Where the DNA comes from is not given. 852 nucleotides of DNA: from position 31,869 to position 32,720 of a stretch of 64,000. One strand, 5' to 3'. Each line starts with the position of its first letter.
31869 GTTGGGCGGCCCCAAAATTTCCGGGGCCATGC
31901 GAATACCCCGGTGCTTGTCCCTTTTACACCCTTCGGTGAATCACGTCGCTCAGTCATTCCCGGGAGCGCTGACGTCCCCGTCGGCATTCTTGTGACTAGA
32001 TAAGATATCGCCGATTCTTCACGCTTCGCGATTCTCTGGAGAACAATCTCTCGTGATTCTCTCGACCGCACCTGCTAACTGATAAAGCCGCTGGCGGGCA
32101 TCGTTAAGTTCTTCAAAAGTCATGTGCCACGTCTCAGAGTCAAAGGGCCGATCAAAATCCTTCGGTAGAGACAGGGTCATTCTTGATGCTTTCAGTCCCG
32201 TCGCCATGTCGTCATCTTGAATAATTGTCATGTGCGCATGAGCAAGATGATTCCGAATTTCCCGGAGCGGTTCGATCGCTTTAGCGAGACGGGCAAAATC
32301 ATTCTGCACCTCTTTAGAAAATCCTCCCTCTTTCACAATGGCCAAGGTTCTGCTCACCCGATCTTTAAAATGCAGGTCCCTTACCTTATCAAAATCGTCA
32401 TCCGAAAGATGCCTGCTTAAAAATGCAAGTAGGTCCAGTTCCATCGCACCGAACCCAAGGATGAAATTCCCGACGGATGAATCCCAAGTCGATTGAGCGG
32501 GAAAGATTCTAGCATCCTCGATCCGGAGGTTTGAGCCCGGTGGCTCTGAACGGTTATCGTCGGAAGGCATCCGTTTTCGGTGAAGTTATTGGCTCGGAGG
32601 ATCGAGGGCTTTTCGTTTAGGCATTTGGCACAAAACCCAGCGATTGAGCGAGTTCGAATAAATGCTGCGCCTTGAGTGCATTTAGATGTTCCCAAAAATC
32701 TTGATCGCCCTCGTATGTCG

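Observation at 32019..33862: Unnamed HEPN-like / small P-loop-like / HEPN-like three-gene cassette at the distal end of the R-M/Mrr operon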

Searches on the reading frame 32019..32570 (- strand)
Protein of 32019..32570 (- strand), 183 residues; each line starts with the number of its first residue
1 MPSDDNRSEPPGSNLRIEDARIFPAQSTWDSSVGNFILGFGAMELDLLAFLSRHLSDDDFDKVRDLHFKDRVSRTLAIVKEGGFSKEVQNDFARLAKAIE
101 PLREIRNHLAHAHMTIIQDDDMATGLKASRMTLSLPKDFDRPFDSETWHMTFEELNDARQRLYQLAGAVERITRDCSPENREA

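Call 3: search_protein_families(library=pfam, proteins=[window:32019-32570:-], max_evalue=1)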
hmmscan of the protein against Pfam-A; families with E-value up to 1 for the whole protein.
window:32019-32570:- (183 aa): 4 families
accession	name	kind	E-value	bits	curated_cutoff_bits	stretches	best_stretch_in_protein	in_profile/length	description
PF18731.6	HEPN_Swt1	-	0.036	14.8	27.5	1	70-122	50-100/115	Swt1-like HEPN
PF18733.6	HEPN_LA2681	-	0.095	12.5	27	1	90-137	129-168/204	LA2681-like HEPN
PF18548.6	MetOD2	-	0.21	12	30.6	1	70-101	3-34/88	Metanogen output domain 2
PF15046.11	DUF4532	-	0.25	10.9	27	1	89-150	33-99/279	Protein of unknown function (DUF4532)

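Call 4: search_protein_families(library=padloc, proteins=[window:32019-32570:-], max_evalue=1)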
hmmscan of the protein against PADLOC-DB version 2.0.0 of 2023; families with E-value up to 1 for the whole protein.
window:32019-32570:- (183 aa): 3 families
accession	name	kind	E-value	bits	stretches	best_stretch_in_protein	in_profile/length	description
PDLC01824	CARF2--CARF_HEPN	-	0.037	11.5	1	90-124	327-360/376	-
PDLC04028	PD-T4-2_B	-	0.04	12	1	86-118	102-136/168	-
PDLC01807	CARF1--CARF_HEPN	-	0.045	10.7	1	90-120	378-408/457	-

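Call 5: search_protein_families(library=ncbifam, proteins=[window:32019-32570:-], max_evalue=1)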
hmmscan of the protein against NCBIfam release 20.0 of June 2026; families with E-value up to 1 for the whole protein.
window:32019-32570:- (183 aa): 1 family
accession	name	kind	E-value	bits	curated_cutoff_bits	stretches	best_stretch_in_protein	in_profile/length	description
NF047641.1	FFLEE_fam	subfamily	0.034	13.7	55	1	102-167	69-125/198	FFLEELY motif protein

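Call 8: find_homologous_proteins(query=window:32019-32570:-)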
Query window:32019-32570:- (183 aa): 2 proteins with E <= 0.001 among 70 candidates.
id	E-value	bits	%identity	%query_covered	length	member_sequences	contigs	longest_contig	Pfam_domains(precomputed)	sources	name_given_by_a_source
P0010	3.0e-117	407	100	100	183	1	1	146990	-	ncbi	-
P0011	2.1e-50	189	82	58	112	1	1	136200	-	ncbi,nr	ncbi:hypothetical protein VSU19_16510 [Verrucomicrobiales bacterium BCK34]|nr:hypothetical protein [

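Call 11: find_encoding_contigs(protein=P0011, flank=10000, max_places=4)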
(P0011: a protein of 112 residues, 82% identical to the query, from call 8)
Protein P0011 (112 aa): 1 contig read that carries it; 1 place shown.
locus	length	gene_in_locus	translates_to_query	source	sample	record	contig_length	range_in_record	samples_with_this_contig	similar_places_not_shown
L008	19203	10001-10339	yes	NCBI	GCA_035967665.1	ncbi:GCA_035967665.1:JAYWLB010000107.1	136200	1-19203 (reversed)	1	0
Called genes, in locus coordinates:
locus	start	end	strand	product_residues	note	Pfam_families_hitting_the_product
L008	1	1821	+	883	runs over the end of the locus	PF13476:AAA_23 (faint), PF02463:SMC_N, PF13304:AAA_21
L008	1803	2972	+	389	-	PF04326:SLFN_AlbA_2, PF13749:HATPase_c_4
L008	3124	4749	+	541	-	PF01555:N6_N4_Mtase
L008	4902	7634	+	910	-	PF04851:ResIII, PF18766:SWI2_SNF2 (weak), PF08722:Tn7_TnsA-like_N (weak)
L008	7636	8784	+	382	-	PF02037:SAP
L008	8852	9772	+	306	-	PF14267:DUF4357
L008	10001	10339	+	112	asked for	-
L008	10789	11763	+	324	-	PF08378:NERD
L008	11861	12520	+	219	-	PF18475:PIN7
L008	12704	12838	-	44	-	-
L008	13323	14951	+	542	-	PF01839:FG-GAP (faint)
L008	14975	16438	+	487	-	-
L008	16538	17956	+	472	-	PF00884:Sulfatase, PF16347:SGSH_C (faint)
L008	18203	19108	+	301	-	PF00892:EamA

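Call 14: search_protein_families(library=phrogs, proteins=[window:32019-32570:-], max_evalue=1)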
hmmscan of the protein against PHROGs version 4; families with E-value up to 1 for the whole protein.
window:32019-32570:- (183 aa): 2 families
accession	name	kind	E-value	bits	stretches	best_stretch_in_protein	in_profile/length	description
phrog_3625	-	unknown function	0.19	12.8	1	81-110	56-86/89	-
phrog_27273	-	unknown function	0.23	12.9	0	88-123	32-68/101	-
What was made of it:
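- Tried and rejected: Pfam, PADLOC, NCBIfam and PHROGs on A, B and C gave no family above threshold (calls 3-5, 14).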

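Call 17: search_solved_structures(query=window:32019-32570:-, max_evalue=10, show_alignments=2)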
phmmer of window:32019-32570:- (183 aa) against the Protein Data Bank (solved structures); distinct sequences matched with E-value up to 10: 4.
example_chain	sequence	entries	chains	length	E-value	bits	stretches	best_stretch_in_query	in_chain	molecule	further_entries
6sih_A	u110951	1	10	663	1.2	12.2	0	72-133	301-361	Flagellar hook-associated protein 2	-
1nec_A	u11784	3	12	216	1.4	12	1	32-83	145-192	PROTEIN (NITROREDUCTASE) | Oxygen-insensitive NAD(P)H nitroreductase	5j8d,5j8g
1kqb_A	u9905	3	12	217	1.4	12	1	32-83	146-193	OXYGEN-INSENSITIVE NAD(P)H NITROREDUCTASE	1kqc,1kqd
2hxw_A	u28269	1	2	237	1.5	11.9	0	23-75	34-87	Major antigenic peptide PEB3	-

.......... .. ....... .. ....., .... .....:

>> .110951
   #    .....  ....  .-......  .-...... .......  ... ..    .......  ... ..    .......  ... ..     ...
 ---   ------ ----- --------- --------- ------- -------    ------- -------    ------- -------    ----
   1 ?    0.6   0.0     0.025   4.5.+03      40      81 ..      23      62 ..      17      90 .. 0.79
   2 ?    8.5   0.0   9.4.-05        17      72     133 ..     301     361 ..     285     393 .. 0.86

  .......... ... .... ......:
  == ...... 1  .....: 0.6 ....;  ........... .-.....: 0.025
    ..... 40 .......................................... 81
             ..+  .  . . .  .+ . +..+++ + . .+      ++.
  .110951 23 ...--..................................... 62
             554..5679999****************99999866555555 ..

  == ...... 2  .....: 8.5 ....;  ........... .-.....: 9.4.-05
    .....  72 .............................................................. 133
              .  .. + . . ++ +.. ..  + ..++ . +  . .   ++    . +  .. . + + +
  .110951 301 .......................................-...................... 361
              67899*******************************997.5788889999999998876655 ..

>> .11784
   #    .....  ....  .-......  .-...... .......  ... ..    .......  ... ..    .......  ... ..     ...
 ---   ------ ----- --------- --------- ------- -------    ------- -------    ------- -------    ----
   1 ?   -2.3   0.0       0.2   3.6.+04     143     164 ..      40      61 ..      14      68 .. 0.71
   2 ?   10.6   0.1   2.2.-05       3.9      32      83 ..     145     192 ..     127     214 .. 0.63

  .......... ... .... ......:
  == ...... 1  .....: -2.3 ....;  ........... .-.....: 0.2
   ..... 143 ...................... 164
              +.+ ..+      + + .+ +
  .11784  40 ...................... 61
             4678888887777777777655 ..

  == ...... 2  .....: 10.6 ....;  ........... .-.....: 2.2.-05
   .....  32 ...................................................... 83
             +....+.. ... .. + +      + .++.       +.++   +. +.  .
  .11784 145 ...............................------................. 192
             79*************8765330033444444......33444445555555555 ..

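Call 34: search_protein_families(library=pfam, proteins=[L008:8852-9772:+], max_evalue=0.1)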
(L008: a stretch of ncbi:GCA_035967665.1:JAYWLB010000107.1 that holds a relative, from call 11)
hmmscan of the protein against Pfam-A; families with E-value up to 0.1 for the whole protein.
L008:8852-9772:+ (306 aa): 1 family
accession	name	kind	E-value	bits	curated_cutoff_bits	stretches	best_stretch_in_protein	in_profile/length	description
PF14267.11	DUF4357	-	4.7e-16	58.9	38.4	1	229-284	1-53/54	Domain of unknown function (DUF4357)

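Call 35: search_protein_families(library=padloc, proteins=[L008:8852-9772:+], max_evalue=0.1)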
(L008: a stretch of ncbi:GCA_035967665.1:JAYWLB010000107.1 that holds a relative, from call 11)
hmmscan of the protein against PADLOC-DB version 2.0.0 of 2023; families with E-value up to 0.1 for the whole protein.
L008:8852-9772:+ (306 aa): 7 families
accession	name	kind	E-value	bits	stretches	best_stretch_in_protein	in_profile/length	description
PDLC04923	PDC-S14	-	6.2e-76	253.5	1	1-293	21-314/320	-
PDLC04925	PDC-S14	-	1.9e-75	251.7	1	1-288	13-294/301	-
PDLC04922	PDC-S14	-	2.2e-44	150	2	7-173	6-164/305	-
PDLC04921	PDC-S14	-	9e-16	56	1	29-296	26-271/280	-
PDLC02190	DUF3780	-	1.3e-13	48.9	1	171-285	240-352/361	-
PDLC04924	PDC-S14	-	1.2e-12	46.1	1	54-278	51-270/280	-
PDLC05040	PDC-S57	-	6.5e-06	24.2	1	193-289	140-225/229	-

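Call 43: search_protein_families(library=pfam, alignment_id=A5, max_evalue=0.01)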
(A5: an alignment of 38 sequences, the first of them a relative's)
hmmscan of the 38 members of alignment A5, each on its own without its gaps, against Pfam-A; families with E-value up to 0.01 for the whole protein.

A. member 1, P0010 (183 aa): 0 families

B. families by the number of members that match (of 38 scanned): 3 families
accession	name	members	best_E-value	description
PF18735.6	HEPN_RiboL-PSP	3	7.6e-05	RiboL-PSP-HEPN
PF00017.30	SH2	1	0.0018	SH2 domain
PF20222.3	DUF6581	1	0.0068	Family of unknown function (DUF6581)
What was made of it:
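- On HEPN superfamily (gene C): Three of 38 members hit HEPN_RiboL-PSP, best 7.6e-5 (call 43).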

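Call 48: search_solved_structures(query=A5, max_evalue=10, show_alignments=2)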
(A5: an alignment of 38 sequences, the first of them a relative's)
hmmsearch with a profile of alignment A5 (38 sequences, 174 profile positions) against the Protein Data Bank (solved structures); distinct sequences matched with E-value up to 10: 8.
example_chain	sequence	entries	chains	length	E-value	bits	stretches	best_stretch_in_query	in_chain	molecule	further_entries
6y07_A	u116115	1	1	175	0.18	14.4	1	109-164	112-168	sohair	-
6tug_A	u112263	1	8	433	0.22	14.1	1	75-149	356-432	CRISPR system endoribonuclease Csm6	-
5yjc_A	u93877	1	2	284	0.39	13.3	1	82-157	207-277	Csm6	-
5j73_A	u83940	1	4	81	0.43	13.2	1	107-166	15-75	protein design 2L4HC2_9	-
7xnx_LZ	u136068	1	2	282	0.91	12.2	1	73-105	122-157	60S ribosomal protein L27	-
6xt9_I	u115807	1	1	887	1.1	11.9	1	126-167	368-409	Protein PTHB1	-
6vbu_9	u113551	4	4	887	1.1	11.9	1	126-168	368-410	Bardet-Biedl syndrome 9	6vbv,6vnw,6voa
2w53_A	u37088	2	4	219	1.4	11.5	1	54-147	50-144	REPRESSOR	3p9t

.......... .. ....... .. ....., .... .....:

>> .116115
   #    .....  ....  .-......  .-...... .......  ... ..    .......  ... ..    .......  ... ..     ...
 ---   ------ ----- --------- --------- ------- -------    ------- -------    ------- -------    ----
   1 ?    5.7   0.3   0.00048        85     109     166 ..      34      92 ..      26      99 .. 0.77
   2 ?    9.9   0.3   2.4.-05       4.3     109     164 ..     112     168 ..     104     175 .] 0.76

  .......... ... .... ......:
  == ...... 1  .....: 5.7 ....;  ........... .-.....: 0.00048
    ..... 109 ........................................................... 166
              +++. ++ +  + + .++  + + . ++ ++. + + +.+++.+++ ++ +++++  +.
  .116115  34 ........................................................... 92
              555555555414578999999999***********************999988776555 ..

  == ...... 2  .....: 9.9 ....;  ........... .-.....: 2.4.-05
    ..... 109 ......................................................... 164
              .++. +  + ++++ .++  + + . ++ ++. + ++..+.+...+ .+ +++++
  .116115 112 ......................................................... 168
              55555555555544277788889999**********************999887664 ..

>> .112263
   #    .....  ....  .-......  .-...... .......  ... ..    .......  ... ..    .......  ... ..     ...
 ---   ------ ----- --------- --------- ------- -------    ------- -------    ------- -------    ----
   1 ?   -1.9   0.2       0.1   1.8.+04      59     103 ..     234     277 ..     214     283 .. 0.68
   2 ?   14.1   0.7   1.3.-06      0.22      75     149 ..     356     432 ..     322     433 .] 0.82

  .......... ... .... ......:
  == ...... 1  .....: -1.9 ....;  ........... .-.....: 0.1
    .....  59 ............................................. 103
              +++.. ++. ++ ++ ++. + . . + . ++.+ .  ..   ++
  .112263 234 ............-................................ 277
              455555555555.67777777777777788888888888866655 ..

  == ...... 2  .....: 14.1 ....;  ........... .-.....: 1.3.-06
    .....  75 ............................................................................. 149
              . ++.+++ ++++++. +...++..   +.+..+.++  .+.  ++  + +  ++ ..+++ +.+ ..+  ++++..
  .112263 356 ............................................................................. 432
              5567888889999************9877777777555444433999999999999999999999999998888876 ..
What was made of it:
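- On HEPN superfamily (gene C): Csm6 HEPN is aligned on the motif at E 0.22 and 0.39 (call 48).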

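Call 58: find_related_loci(query=A7, collection=metagenome_contigs, flank=6000)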
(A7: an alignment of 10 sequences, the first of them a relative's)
Query A7 (183 aa) in metagenome_contigs; peptide patterns used: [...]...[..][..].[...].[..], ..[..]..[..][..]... (x = any residue, [..] = any of these).
600 stretches matched a pattern (row limit reached: there are more); 35 encode a relative of the query (tblastn E <= 1e-3); 35 distinct loci.
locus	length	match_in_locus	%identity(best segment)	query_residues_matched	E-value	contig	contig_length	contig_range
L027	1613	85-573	55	12-174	3e-59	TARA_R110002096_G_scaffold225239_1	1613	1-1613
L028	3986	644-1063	39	22-165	2e-31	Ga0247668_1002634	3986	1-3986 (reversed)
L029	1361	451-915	36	16-174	2e-30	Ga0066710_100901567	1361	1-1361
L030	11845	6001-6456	37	17-172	3e-30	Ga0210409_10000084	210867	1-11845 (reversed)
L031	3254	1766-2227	37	22-179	1e-29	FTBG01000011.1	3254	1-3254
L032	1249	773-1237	35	22-180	9e-30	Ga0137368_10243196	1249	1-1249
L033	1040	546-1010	35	22-180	4e-30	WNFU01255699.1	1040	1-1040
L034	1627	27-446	38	22-165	1e-28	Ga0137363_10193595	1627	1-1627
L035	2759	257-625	43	29-155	3e-28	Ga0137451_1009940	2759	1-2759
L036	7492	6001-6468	35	8-172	1e-27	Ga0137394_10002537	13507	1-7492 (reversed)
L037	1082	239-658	35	22-165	2e-27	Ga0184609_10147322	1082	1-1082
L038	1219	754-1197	35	22-173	2e-26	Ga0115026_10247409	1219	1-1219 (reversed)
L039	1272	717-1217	33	3-173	6e-26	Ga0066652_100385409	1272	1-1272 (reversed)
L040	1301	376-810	29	20-171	3e-24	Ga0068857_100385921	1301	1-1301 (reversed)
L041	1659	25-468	32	22-173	2e-23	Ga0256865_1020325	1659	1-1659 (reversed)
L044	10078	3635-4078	32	22-173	4e-23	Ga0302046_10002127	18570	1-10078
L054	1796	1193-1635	29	22-173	1e-19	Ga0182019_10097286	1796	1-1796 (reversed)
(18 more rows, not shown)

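Call 62: search_protein_families(library=pfam, proteins=[L044:2861-3589:+, L054:189-1169:+, L039:1-762:+], max_evalue=0.01)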
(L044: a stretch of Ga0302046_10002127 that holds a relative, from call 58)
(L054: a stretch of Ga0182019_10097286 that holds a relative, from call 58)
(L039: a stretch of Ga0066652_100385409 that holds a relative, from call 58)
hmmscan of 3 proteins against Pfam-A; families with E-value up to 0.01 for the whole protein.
L044:2861-3589:+ (242 aa): 0 families

L054:189-1169:+ (326 aa): 1 family
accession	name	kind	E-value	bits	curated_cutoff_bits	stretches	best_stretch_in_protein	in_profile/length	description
PF07920.16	DUF1684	-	2.7e-44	151.3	25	1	183-320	2-139/139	Protein of unknown function (DUF1684)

L039:1-762:+ (253 aa): 2 families
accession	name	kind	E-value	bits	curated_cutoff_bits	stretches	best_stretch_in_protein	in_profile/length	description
PF09983.15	JetD_C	-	7e-10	39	22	1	99-177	31-108/179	Wadjet protein JetD, C-terminal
PF23947.1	DUF7281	-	0.0015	18.6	27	1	107-177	40-114/183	Domain of unknown function (DUF7281)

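Call 74: search_dna_similar(query=window:32019-32570:-, collection=plasmids, mode=protein, max_evalue=0.001, max_rows=12)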
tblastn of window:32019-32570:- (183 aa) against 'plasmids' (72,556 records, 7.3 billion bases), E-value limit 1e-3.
No match.

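Call 77: search_dna_similar(query=window:32019-32570:-, collection=phages, mode=protein, max_evalue=0.01, max_rows=10)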
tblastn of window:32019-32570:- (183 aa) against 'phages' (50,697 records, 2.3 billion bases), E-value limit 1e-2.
No match.
